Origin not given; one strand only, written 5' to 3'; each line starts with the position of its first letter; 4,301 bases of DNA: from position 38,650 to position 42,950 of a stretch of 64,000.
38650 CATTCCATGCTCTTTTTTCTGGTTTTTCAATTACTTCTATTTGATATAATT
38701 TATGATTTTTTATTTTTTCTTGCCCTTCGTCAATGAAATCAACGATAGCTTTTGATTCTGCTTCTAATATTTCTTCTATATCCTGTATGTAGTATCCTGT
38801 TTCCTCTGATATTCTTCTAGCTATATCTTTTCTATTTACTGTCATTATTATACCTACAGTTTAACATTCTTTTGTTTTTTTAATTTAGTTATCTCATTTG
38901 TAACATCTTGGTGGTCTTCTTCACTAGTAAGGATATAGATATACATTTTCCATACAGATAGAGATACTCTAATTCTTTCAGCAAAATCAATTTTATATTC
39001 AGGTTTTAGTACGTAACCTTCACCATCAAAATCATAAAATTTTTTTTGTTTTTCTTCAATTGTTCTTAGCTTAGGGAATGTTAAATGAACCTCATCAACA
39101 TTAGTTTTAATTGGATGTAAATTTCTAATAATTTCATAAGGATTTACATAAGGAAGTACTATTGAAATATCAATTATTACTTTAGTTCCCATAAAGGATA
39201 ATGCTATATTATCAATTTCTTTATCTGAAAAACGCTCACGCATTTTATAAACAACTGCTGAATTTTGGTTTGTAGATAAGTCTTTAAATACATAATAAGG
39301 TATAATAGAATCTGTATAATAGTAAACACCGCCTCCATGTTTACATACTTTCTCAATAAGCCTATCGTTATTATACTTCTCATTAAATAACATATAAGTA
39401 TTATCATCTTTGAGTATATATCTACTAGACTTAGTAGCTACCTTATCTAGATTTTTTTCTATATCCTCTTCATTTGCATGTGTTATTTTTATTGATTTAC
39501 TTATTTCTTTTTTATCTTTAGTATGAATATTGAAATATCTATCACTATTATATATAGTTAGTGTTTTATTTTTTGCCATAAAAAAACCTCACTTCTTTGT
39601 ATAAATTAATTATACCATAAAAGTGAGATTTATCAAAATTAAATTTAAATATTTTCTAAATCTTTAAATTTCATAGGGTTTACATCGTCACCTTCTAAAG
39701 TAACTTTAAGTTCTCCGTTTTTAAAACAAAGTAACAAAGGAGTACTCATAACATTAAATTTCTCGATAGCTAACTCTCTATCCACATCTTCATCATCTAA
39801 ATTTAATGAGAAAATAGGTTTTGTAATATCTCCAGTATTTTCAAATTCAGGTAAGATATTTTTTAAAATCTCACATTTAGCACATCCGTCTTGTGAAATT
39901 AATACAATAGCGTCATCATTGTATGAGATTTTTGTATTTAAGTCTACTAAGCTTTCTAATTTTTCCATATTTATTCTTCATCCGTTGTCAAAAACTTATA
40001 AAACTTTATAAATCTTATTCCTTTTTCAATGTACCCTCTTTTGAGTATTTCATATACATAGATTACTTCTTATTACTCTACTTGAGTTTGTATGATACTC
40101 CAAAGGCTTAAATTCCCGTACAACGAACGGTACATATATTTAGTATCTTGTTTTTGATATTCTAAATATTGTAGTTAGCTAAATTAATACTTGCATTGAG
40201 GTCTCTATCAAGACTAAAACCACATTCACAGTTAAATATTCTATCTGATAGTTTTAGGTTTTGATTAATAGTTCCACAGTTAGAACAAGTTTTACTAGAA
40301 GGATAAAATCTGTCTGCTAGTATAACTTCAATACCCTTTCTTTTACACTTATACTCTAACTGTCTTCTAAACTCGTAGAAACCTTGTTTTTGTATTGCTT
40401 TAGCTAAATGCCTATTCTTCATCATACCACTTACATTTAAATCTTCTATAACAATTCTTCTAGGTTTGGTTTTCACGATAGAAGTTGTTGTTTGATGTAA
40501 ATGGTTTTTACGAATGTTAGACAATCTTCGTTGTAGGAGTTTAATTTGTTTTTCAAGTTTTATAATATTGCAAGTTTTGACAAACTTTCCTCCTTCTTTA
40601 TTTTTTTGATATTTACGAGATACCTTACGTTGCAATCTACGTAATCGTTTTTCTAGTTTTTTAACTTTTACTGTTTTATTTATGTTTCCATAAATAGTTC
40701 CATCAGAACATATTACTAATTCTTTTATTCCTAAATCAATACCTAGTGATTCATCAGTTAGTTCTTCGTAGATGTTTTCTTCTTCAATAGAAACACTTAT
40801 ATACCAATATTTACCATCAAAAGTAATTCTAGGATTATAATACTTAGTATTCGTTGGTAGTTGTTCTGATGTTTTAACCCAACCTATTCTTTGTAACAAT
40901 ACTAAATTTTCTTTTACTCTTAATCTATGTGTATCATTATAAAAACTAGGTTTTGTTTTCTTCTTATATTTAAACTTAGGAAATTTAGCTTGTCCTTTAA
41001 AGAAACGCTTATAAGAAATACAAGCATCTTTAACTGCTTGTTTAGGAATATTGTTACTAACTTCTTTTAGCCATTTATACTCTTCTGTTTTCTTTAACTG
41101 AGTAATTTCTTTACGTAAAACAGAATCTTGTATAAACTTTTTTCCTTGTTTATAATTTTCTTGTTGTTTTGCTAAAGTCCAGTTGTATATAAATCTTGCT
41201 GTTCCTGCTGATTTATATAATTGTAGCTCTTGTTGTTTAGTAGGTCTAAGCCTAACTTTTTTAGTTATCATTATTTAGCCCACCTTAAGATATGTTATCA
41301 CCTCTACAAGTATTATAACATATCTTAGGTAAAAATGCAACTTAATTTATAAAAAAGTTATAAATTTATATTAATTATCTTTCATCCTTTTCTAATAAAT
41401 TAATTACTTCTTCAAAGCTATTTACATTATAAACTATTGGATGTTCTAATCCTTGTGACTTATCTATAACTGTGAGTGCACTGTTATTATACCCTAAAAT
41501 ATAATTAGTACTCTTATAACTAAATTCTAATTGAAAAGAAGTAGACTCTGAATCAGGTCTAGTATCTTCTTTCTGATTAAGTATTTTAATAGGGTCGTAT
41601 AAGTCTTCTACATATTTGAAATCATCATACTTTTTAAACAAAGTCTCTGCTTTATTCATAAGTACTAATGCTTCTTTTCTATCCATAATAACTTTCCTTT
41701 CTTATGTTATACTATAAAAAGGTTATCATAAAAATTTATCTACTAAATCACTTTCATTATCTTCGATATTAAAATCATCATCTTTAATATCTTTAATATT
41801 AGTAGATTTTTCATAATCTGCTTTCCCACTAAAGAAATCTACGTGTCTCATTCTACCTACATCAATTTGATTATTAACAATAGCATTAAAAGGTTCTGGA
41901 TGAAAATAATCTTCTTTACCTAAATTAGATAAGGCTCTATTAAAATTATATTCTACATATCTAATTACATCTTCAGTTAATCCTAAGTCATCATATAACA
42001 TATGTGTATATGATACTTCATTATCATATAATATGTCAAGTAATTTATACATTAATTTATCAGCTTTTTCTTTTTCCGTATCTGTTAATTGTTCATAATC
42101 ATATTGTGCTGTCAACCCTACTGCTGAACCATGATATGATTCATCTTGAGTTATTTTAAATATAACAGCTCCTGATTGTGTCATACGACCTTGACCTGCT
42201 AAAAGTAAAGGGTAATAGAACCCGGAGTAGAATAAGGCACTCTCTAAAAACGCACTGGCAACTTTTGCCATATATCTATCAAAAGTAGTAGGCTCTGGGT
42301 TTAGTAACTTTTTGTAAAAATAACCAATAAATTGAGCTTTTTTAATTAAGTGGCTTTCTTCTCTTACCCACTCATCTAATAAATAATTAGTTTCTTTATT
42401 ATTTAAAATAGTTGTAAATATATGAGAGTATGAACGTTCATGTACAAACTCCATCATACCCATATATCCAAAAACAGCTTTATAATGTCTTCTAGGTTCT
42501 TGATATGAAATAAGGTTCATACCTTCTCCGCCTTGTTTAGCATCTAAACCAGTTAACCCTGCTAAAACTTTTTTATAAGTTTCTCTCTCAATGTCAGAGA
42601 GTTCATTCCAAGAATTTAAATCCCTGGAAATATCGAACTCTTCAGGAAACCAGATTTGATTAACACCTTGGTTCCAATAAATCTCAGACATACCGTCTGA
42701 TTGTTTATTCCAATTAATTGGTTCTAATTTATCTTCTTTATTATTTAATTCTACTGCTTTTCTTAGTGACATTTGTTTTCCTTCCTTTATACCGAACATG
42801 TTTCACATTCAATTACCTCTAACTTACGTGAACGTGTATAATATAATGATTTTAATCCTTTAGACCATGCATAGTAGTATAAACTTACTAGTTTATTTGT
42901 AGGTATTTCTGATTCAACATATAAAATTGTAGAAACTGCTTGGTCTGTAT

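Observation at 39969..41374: Intact TnpB (OMEGA-type RNA-guided nuclease) element inserted in the phage replication module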

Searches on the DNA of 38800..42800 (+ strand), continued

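Call 56: search_dna_similar(query=L001:1635-1725:-, collection=phages, mode=distant, max_rows=40, max_evalue=0.00001)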
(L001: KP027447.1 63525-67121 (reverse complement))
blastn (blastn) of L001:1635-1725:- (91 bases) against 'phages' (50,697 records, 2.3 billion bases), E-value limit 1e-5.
Records with a match: 43; places in all: 48; records where one place covers at least 80% of the query: 38.
Best place of each record, by identity: >=99% 10; 90-95% 5; 60-80% 28.
By first word of the organism name: Staphylococcus 43.
By host as written in the record: Staphylococcus aureus 7; Staphylococcus xylosus M1997-2/10 7; Staphylococcus epidermidis 4; Staphylococcus sp. 3; Staphylococcus epidermidis F12 2; Staphylococcus epidermidis COB-Sec1 2; Staphylococcus aureus ATCC 25923 2; - 2; and 13 more.
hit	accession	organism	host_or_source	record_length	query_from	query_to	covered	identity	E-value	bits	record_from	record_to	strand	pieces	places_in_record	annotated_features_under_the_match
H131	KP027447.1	Staphylococcus phage vB_SepM_ phiIPLA-C1C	Staphylococcus sp.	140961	1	91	100%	100.0%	2e-39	165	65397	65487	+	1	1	hypothetical protein | thioredoxin-like protein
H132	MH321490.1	Staphylococcus phage Quidividi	Staphylococcus epidermidis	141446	1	91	100%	100.0%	2e-39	165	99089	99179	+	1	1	hypothetical protein | thioredoxin-like protein | ribosome_binding_site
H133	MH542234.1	Staphylococcus phage Terranova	Staphylococcus epidermidis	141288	1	91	100%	100.0%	2e-39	165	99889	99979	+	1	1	hypothetical protein | thioredoxin-like protein | ribosome_binding_site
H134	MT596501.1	Staphylococcus phage vB_SepM_BE04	Staphylococcus epidermidis F12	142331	1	91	100%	100.0%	2e-39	165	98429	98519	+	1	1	hypothetical protein | thioredoxin-like protein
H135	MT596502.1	Staphylococcus phage vB_SepM_BE05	Staphylococcus epidermidis F12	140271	1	91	100%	100.0%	2e-39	165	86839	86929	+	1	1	hypothetical protein | thioredoxin-like protein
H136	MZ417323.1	Staphylococcus phage PG-2021_1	Staphylococcus epidermidis NCC 100655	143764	1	91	100%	100.0%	2e-39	165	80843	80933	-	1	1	record has no annotation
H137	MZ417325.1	Staphylococcus phage PG-2021_23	Mammaliicoccus vitulinus C6867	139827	1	91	100%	100.0%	2e-39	165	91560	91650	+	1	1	record has no annotation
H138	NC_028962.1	Staphylococcus phage vB_SepM_ phiIPLA-C1C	Staphylococcus sp.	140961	1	91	100%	100.0%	2e-39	165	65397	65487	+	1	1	hypothetical protein | thioredoxin-like protein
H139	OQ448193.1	Staphylococcus phage 80A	Staphylococcus epidermidis COB-Sec1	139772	1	91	100%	100.0%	2e-39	165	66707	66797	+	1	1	hypothetical protein | thioredoxin-like protein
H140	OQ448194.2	Staphylococcus phage 80B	Staphylococcus epidermidis COB-Sec1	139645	1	91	100%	100.0%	2e-39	165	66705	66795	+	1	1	hypothetical protein (x2)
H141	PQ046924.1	Staphylococcus phage OPT-SC01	Staphylococcus xylosus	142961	19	91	80%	79.5%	7e-8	62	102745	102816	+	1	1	hypothetical protein (x2)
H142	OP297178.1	Staphylococcus phage vB_ScaM-V1SC04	Staphylococcus capitis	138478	18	91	81%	78.4%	2e-7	59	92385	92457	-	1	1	hypothetical protein | oxidoreductase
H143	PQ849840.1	Staphylococcus phage JS1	Staphylococcus xylosus WT2481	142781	19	91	80%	78.1%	9e-7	57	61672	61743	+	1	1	hypothetical protein | thioredoxin domain protein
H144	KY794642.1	Staphylococcus phage vB_Sau_Clo6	Staphylococcus aureus ATCC 25923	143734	19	91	80%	78.1%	9e-7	57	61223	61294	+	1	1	hypothetical protein | thioredoxin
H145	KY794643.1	Staphylococcus phage vB_Sau_S24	Staphylococcus aureus ATCC 25923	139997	19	91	80%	78.1%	9e-7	57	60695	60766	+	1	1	hypothetical protein | thioredoxin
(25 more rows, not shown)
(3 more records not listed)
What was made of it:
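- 39962..39981 (-): Predicted 20-nt guide template, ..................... This is flanking phage DNA that spans the start codon of the thioredoxin-like gene (ATG 39968..39966). It is identical in all empty alleles (call 56).
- Their TAM and protospacer are 100% conserved over 91 bp (call 56).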

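Call 69: get_annotated_region(hit=H1, flank=4000)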
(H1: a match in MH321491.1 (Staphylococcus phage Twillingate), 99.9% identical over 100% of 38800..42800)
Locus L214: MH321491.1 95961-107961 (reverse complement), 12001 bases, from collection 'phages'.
description: Staphylococcus phage Twillingate, complete genome.
organism: Staphylococcus phage Twillingate (NCBI taxid 2234037)
taxonomy: Viruses; Duplodnaviria; Heunggongvirae; Uroviricota; Caudoviricetes; Herelleviridae; Twortvirinae; Sepunavirus
host: Staphylococcus epidermidis; source: wastewater treatment plant; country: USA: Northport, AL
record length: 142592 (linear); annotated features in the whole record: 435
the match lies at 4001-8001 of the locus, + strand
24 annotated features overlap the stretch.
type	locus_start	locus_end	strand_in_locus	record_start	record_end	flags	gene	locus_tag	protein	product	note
CDS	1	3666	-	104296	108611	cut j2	-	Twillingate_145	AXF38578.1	DNA polymerase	interrupted by intron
CDS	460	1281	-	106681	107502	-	-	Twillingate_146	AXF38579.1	HNH homing endonuclease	-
regulatory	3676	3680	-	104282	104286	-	-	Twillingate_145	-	ribosome_binding_site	Twillingate_145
regulatory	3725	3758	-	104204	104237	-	-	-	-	terminator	-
CDS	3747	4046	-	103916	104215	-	-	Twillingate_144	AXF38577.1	DNA binding protein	other matches to integration host factor and hypothetical protein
regulatory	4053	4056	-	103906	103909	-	-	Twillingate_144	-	ribosome_binding_site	Twillingate_144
CDS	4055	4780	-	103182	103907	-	-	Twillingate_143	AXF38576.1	hypothetical protein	-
regulatory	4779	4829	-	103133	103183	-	-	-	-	terminator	-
regulatory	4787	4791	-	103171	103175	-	-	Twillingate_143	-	ribosome_binding_site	Twillingate_143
CDS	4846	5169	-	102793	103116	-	-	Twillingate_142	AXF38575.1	thioredoxin-like protein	-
regulatory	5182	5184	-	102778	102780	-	-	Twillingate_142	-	ribosome_binding_site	Twillingate_142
CDS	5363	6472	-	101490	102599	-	-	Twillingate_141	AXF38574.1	transposase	IS605 OrfB transposase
regulatory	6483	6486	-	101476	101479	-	-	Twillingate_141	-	ribosome_binding_site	Twillingate_141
CDS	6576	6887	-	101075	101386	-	-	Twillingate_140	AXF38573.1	hypothetical protein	-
regulatory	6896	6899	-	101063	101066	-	-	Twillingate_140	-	ribosome_binding_site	Twillingate_140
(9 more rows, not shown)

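Call 70: get_annotated_region(hit=H2, flank=4000)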
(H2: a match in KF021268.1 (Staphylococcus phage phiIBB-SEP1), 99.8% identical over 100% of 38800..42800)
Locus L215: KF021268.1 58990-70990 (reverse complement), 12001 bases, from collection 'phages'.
description: Staphylococcus phage phiIBB-SEP1, complete genome.
organism: Staphylococcus phage phiIBB-SEP1 (NCBI taxid 1340769)
taxonomy: Viruses; Duplodnaviria; Heunggongvirae; Uroviricota; Caudoviricetes; Herelleviridae; Twortvirinae; Sepunavirus; Sepunavirus SEP1
host: Staphylococcus epidermidis 9142; source: waste water treatment plant - raw sewage; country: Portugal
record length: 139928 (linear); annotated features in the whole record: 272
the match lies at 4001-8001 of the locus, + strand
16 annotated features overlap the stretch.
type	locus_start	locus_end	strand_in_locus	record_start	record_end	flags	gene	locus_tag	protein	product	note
CDS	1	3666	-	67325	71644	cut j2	-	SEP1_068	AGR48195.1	DNA polymerase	-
CDS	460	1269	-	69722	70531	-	-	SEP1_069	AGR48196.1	HNH endonuclease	-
regulatory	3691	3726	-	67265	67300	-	-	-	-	promoter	discovered using MEME 4.9.0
CDS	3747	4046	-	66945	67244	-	-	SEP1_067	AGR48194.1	DNA-binding protein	-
CDS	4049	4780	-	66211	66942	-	-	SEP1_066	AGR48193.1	hypothetical protein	-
regulatory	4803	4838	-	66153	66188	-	-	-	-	promoter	discovered using MEME 4.9.0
CDS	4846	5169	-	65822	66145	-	-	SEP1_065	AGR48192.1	thioredoxin-like protein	-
CDS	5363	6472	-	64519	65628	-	-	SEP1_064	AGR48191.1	transposase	-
regulatory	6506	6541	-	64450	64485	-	-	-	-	promoter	discovered using MEME 4.9.0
CDS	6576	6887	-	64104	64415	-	-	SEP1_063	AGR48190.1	hypothetical protein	-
CDS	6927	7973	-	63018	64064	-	-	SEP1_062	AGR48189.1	ribonucleotide reductase beta subunit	-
CDS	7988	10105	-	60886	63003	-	-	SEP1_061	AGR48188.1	ribonucleotide reductase large subunit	-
CDS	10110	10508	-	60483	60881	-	-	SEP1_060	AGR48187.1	flavoprotein NrdI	-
CDS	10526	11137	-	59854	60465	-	-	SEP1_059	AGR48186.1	hypothetical protein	-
CDS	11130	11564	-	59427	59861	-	-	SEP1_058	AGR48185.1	hypothetical protein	-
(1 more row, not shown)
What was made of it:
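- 41312..41340 (-): Promoter-like site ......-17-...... with an extended -10 (TATGtTATAAT). It is the former tnpA promoter and now lies upstream of tnpB. A promoter is annotated at the same place in phiIBB-SEP1 (call 70).
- Checked: The phiIBB-SEP1 record annotates a promoter over the same stretch (call 70).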

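Call 71: get_annotated_region(hit=H4, flank=4000)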
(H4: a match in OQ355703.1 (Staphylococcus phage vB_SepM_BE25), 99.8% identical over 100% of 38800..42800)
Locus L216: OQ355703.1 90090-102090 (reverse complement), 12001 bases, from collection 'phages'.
description: Staphylococcus phage vB_SepM_BE25, complete genome.
organism: Staphylococcus phage vB_SepM_BE25 (NCBI taxid 3028900)
taxonomy: Viruses; Duplodnaviria; Heunggongvirae; Uroviricota; Caudoviricetes; Herelleviridae; Twortvirinae; Sepunavirus
host: Staphylococcus epidermidis; source: Human skin; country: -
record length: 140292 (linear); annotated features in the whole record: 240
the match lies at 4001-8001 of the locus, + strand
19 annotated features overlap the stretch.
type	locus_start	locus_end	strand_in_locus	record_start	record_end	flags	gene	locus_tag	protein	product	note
CDS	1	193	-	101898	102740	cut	-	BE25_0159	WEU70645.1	DNA polymerase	-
CDS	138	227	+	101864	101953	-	-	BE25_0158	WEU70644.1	hypothetical protein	-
CDS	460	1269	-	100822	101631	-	-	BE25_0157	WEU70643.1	HNH endonuclease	-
CDS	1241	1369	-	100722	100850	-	-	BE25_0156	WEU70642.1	hypothetical protein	-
CDS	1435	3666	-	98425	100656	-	-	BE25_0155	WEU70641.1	DNA polymerase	-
CDS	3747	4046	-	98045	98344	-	-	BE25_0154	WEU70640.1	DNA binding protein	-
CDS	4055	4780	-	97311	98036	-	-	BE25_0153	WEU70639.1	hypothetical protein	-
CDS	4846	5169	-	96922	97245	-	-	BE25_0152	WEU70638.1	thioredoxin domain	-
CDS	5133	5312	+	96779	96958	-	-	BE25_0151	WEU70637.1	hypothetical protein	-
CDS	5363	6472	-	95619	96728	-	-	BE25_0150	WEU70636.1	transposase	-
CDS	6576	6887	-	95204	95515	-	-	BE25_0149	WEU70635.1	hypothetical protein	-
CDS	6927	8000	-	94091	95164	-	-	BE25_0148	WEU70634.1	ribonucleoside diphosphate reductase small subunit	-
CDS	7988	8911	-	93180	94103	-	-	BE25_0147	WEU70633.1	NrdA-like aerobic NDP reductase large subunit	-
CDS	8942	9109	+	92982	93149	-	-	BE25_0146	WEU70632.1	hypothetical protein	-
CDS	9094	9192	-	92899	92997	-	-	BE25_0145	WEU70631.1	hypothetical protein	-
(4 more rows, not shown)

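Call 72: get_annotated_region(hit=H5, flank=4000)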
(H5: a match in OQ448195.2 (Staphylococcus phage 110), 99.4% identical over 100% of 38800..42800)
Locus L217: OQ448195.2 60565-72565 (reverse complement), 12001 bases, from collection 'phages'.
description: Staphylococcus phage 110, complete genome.
organism: Staphylococcus phage 110 (NCBI taxid 3038194)
taxonomy: Viruses; Duplodnaviria; Heunggongvirae; Uroviricota; Caudoviricetes; Herelleviridae; Twortvirinae; Sepunavirus
host: Staphylococcus epidermidis COB-Sec2; source: -; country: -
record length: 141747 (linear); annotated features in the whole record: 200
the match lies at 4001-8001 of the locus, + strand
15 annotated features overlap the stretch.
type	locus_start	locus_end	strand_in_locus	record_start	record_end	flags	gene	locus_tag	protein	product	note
CDS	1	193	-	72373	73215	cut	-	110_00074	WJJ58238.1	DNA polymerase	-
CDS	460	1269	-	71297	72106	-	-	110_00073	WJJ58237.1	HNH endonuclease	-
CDS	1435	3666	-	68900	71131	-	-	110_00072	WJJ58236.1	DNA polymerase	-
CDS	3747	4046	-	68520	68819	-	-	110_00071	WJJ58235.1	DNA binding protein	-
CDS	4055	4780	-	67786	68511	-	-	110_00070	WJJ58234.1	hypothetical protein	-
CDS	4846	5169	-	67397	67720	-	-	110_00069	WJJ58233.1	hypothetical protein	-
misc_RNA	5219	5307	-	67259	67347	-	-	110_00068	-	RAGATH-18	-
CDS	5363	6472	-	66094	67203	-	-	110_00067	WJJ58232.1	transposase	-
CDS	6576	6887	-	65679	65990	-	-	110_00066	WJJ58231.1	hypothetical protein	-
CDS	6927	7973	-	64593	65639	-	-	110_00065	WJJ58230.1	ribonucleoside diphosphate reductase small subunit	-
CDS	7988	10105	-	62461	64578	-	-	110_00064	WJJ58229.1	ribonucleoside-diphosphate reductase large subunit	-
CDS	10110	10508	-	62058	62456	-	-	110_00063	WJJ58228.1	flavodoxin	-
CDS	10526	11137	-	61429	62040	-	-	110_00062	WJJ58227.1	hypothetical protein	-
CDS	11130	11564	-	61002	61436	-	-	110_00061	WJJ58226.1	hypothetical protein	-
CDS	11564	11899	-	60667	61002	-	-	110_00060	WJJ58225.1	hypothetical protein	-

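Call 73: get_annotated_region(hit=H6, flank=4000)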
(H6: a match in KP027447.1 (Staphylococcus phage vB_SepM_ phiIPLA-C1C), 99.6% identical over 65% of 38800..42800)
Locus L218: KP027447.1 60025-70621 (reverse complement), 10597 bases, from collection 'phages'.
description: Staphylococcus phage phiIPLA-C1C, complete genome.
organism: Staphylococcus phage vB_SepM_ phiIPLA-C1C (NCBI taxid 1572704)
taxonomy: Viruses; Duplodnaviria; Heunggongvirae; Uroviricota; Caudoviricetes; Herelleviridae; Twortvirinae; Sepunavirus; Sepunavirus IPLAC1C
host: Staphylococcus sp.; source: -; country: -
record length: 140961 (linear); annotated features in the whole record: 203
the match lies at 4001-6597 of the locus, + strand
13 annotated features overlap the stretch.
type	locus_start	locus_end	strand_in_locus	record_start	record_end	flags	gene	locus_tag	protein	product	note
CDS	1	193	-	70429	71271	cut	-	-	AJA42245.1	DNA polymerase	-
CDS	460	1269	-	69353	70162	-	-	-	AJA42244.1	HNH homing endonuclease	group I intron HNH homing endonuclease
CDS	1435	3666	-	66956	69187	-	-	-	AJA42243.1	DNA polymerase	-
CDS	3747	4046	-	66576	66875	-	-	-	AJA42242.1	DNA binding protein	-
CDS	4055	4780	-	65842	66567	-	-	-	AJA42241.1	hypothetical protein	-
CDS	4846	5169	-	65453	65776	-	-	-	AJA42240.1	thioredoxin-like protein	-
CDS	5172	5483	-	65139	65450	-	-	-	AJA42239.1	hypothetical protein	-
CDS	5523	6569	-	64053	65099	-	-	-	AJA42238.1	ribonucleotide reductase small subunit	-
CDS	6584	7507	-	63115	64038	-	-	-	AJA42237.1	ribonucleotide reductase large subunit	-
CDS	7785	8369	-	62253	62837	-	-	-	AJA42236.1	GIY-YIG homing endonuclease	group I intron GIY-YIG homing endonuclease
CDS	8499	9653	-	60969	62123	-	-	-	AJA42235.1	ribonucleotide reductase large subunit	-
CDS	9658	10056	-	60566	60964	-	-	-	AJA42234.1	flavoprotein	-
CDS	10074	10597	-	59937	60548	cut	-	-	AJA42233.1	resolvase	-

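Call 74: get_annotated_region(hit=H9, flank=4000)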
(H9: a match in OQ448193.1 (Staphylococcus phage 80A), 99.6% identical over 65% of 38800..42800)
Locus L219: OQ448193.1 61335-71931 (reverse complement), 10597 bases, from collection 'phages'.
description: Staphylococcus phage 80A, complete genome.
organism: Staphylococcus phage 80A (NCBI taxid 3038195)
taxonomy: Viruses; Duplodnaviria; Heunggongvirae; Uroviricota; Caudoviricetes; Herelleviridae; Twortvirinae; Sepunavirus
host: Staphylococcus epidermidis COB-Sec1; source: -; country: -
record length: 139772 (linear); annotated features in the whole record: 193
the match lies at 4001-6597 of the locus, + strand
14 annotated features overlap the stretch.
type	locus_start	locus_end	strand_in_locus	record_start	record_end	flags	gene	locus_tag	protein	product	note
CDS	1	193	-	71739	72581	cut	-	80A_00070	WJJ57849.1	DNA polymerase I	-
CDS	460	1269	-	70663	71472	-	-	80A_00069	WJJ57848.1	HNH homing endonuclease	-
CDS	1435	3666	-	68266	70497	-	-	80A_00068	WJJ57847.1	DNA polymerase I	-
CDS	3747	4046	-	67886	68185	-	-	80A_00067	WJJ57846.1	DNA binding protein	-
CDS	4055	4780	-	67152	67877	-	-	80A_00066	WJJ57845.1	hypothetical protein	phrog_1054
CDS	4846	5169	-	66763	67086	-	-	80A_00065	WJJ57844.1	thioredoxin-like protein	-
CDS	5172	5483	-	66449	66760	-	-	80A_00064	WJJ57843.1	hypothetical protein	phrog_2797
CDS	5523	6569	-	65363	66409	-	-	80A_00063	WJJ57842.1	ribonucleotide reductase small subunit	-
CDS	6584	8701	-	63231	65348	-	-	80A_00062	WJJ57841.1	ribonucleoside-diphosphate reductase large subunit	phrog_84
CDS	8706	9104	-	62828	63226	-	-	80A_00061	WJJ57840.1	flavoprotein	-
CDS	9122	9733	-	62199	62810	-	-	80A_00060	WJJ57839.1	resolvase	-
CDS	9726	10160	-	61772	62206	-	-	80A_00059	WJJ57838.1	hypothetical protein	phrog_1095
CDS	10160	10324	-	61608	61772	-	-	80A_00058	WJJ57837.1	hypothetical protein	phrog_1291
CDS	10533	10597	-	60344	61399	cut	-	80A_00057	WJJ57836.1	DNA primase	-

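Call 75: get_annotated_region(hit=H8, flank=4000)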
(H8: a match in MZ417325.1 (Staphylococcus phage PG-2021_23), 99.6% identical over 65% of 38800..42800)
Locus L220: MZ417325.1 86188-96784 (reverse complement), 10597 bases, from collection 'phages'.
description: UNVERIFIED: Staphylococcus phage PG-2021_23, complete genome.
organism: Staphylococcus phage PG-2021_23 (NCBI taxid 2815620)
taxonomy: Viruses; Duplodnaviria; Heunggongvirae; Uroviricota; Caudoviricetes; Herelleviridae; Twortvirinae; Sepunavirus
host: Mammaliicoccus vitulinus C6867; source: WWTP; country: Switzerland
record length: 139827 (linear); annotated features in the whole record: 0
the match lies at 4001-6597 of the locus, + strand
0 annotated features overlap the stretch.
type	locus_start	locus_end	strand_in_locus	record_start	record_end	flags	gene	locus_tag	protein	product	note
